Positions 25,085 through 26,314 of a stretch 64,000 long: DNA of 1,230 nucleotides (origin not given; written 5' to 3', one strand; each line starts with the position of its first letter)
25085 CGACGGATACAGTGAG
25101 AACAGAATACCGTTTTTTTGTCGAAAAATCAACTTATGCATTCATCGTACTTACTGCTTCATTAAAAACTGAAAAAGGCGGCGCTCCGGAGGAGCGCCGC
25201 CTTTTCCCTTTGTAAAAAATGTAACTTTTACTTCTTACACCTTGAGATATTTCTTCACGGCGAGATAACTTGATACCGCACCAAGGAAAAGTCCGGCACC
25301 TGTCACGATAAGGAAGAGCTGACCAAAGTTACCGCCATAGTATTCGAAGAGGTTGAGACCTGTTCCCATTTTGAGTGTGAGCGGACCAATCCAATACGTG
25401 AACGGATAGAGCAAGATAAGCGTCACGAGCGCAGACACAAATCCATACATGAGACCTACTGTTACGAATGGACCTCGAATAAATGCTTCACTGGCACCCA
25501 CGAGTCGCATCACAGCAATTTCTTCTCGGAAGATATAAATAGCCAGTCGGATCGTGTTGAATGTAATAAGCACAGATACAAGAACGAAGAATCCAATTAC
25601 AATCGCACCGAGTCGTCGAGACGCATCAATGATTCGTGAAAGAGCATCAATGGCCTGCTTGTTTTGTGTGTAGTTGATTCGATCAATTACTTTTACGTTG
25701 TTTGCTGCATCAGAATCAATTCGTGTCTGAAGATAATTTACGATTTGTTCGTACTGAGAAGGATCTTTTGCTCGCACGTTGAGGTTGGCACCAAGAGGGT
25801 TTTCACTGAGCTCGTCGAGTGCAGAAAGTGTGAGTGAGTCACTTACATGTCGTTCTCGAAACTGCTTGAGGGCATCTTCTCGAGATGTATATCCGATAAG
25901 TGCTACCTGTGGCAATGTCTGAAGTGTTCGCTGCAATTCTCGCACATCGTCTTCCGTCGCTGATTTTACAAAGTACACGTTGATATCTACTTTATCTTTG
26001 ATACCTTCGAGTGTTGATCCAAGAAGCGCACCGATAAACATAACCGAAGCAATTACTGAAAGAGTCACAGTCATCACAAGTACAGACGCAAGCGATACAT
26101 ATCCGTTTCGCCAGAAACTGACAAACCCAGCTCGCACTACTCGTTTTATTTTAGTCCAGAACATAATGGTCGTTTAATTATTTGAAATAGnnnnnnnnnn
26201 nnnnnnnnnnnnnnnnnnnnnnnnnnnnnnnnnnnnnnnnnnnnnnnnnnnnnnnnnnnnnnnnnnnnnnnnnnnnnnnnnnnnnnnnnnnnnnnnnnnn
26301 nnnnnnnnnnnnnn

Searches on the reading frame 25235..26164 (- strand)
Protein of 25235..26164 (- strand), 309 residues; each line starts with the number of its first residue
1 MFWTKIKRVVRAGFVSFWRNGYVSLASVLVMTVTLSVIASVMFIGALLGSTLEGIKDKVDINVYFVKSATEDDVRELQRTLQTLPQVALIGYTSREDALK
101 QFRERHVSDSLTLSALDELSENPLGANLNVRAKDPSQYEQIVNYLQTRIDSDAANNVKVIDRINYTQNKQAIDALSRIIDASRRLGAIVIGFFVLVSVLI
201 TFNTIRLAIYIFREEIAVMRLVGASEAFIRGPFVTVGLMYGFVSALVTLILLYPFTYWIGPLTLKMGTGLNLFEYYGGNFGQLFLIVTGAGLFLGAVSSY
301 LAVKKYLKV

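Call 13: search_protein_families(library=pfam, proteins=[window:25235-26164:-], max_evalue=0.001)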
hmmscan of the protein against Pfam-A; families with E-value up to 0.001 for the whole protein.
window:25235-26164:- (309 aa): 2 families
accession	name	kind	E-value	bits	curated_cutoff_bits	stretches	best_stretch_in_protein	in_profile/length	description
PF18075.7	FtsX_ECD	-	7.1e-16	59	23.5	1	59-147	1-89/96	FtsX extracellular domain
PF02687.27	FtsX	-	1.5e-11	44.8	25.5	1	188-306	2-119/120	FtsX-like permease C-terminal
